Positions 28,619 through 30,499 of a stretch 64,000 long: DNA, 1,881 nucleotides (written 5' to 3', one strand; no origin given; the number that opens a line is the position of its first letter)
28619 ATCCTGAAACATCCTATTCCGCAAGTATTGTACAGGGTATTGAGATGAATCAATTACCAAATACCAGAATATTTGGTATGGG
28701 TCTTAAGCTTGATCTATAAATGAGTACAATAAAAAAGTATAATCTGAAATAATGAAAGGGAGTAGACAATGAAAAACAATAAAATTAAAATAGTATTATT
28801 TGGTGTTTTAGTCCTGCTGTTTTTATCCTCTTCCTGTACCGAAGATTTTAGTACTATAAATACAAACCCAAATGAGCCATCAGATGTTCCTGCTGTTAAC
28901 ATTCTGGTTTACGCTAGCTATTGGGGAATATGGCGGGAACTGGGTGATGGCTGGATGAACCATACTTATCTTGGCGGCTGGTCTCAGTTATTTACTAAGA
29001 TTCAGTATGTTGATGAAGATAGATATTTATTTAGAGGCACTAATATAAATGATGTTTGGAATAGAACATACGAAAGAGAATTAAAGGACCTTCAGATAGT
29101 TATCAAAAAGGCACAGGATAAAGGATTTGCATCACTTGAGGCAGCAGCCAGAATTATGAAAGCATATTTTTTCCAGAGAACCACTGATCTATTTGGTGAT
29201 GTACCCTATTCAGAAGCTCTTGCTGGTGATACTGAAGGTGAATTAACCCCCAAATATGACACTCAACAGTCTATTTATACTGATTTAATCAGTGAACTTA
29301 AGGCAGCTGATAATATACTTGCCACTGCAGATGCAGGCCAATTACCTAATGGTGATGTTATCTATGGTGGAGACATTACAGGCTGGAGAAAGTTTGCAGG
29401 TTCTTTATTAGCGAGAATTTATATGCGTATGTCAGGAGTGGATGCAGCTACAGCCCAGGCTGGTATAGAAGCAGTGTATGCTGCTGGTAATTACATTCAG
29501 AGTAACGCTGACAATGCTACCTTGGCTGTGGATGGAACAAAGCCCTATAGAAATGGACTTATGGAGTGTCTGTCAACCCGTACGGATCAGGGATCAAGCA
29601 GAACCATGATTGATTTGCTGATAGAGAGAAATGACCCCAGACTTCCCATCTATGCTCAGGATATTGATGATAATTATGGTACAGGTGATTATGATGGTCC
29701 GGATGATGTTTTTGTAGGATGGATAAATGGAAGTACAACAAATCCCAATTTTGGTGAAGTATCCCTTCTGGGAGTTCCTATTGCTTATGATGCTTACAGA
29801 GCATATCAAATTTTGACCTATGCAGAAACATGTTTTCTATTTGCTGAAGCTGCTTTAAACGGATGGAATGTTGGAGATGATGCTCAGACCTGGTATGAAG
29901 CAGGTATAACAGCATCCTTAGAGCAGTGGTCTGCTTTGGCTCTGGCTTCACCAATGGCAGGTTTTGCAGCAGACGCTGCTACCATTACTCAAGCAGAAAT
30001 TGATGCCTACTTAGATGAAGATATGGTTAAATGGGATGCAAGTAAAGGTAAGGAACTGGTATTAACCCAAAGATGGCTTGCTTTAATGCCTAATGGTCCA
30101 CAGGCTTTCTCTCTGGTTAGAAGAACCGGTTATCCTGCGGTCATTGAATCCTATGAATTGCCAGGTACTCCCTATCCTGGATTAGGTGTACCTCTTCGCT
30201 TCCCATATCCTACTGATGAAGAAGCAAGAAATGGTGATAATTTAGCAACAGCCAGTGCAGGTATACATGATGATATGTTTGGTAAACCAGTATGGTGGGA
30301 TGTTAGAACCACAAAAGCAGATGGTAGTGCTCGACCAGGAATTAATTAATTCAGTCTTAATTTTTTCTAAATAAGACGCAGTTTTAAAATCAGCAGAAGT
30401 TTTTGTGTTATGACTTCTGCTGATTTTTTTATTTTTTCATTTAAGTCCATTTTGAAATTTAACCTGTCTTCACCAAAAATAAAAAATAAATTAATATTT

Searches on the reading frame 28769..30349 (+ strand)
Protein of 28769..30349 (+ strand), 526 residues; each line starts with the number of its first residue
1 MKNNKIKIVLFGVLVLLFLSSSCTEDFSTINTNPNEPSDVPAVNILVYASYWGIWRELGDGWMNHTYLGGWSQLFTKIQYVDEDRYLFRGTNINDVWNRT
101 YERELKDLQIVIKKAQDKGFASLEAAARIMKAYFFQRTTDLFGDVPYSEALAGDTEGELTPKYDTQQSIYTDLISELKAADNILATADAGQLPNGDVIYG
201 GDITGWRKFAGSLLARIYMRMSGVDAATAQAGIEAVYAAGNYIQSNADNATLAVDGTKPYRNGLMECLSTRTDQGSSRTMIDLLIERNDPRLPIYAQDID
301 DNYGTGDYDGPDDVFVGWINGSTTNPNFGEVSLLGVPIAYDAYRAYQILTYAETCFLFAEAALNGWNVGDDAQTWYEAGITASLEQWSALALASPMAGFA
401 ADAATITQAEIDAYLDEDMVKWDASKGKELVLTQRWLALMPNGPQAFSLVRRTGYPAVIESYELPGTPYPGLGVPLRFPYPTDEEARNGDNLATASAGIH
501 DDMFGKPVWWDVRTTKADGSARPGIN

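Call 7: search_protein_families(library=pfam, proteins=[window:28769-30349:+])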
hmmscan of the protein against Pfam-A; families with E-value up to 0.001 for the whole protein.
window:28769-30349:+ (526 aa): 3 families
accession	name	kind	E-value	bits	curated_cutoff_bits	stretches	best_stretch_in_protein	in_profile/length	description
PF12771.13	SusD-like_2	-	2.8e-86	290.4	27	1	64-481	28-415/415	Starch-binding associating with outer membrane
PF12741.13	SusD-like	-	3e-67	228.2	27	1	81-511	67-495/495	Susd and RagB outer membrane lipoprotein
PF14322.12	SusD-like_3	-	0.0002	22.1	27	1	86-185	67-166/191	Starch-binding associating with outer membrane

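Call 12: find_encoding_contigs(protein=window:28769-30349:+, flank=10000, max_places=10)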
Protein window:28769-30349:+ (526 aa): 5 contigs read that carry it; 5 places shown.
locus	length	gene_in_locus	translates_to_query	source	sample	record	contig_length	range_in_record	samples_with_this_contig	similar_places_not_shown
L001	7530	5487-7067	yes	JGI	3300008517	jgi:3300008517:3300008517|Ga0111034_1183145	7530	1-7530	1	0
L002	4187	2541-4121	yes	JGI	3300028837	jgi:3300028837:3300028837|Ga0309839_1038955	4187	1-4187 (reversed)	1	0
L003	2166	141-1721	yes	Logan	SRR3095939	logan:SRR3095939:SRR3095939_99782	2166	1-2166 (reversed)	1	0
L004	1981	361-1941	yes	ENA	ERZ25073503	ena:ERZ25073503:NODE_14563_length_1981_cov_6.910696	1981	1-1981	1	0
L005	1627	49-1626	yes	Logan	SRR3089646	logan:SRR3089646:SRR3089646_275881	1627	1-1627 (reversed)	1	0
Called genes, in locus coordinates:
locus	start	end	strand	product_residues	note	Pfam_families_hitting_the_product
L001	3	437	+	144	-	?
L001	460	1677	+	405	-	PF01979:Amidohydro_1 (faint), PF07969:Amidohydro_3 (faint)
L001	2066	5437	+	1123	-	PF13620:CarboxypepD_reg, PF13715:CarbopepD_reg_2, PF07715:Plug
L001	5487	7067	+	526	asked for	PF12771:SusD-like_2, PF12741:SusD-like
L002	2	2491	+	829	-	?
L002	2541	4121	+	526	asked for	PF12771:SusD-like_2, PF12741:SusD-like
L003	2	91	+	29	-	?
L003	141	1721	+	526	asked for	PF12771:SusD-like_2, PF12741:SusD-like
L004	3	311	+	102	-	?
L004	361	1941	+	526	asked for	PF12771:SusD-like_2, PF12741:SusD-like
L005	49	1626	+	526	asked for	PF12771:SusD-like_2, PF12741:SusD-like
